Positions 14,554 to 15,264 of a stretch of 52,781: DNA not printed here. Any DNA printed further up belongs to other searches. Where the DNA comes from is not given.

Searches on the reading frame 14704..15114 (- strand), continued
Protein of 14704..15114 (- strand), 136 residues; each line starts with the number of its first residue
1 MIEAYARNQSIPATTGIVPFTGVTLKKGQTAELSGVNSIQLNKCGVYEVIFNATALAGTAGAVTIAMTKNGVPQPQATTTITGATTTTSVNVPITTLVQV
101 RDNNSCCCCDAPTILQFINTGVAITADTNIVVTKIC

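Call 103: find_encoding_contigs(protein=P0022, flank=10000, max_places=1)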
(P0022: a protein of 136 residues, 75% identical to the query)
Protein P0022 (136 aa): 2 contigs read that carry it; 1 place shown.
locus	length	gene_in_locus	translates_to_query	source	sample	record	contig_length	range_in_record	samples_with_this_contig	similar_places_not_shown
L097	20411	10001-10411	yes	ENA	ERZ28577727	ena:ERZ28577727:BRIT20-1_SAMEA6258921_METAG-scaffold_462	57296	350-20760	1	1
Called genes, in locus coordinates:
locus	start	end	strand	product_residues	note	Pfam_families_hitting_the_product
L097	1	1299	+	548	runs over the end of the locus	?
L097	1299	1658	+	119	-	-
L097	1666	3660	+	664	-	-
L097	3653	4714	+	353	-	-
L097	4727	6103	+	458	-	-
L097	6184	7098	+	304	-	PF01832:Glucosaminidase, PF08230:CW_7 (weak)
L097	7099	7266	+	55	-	-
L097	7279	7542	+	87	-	PF16079:Phage_holin_5_2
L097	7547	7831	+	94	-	-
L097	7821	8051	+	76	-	-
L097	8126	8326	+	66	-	-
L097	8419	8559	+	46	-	-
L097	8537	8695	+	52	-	-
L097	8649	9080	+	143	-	-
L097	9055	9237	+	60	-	-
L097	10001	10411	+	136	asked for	-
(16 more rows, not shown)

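Call 104: find_encoding_contigs(protein=P0034, flank=10000, max_places=1)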
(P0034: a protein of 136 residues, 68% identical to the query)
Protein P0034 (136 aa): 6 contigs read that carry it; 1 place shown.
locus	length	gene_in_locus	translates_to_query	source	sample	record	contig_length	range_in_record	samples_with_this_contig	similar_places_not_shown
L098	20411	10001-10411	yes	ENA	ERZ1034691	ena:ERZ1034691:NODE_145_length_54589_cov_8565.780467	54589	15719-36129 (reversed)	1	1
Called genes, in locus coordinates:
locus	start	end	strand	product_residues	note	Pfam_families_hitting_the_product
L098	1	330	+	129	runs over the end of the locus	-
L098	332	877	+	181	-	PF06854:Phage_Gp15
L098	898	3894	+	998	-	-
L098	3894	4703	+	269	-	-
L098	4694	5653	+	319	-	-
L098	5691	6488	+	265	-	-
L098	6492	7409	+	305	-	PF01183:Glyco_hydro_25, PF08230:CW_7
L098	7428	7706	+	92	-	-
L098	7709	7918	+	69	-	PF16938:Phage_holin_Dp1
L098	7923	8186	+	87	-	-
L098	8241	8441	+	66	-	-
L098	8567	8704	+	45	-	-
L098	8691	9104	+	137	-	-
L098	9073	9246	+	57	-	-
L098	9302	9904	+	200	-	-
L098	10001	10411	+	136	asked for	-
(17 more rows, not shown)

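Call 105: find_encoding_contigs(protein=P0064, flank=10000, max_places=1)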
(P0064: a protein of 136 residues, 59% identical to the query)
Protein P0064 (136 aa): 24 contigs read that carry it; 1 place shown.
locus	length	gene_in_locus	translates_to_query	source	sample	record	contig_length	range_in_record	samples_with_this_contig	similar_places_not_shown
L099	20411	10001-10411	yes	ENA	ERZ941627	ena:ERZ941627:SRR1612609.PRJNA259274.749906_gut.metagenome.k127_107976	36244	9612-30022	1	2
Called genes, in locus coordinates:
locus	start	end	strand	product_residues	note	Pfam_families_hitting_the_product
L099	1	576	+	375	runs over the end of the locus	PF18316:S-l_SbsC_C (weak)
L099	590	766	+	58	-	-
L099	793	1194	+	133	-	-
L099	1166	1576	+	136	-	-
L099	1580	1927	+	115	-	-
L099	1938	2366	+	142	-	-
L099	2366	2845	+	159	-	-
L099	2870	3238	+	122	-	-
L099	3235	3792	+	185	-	PF06854:Phage_Gp15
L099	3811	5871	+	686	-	-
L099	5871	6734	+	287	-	PF22768:SPP1_Dit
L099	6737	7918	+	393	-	PF14594:Sipho_Gp37 (weak)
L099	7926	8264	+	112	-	-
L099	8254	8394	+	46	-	-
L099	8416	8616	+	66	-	-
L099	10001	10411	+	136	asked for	-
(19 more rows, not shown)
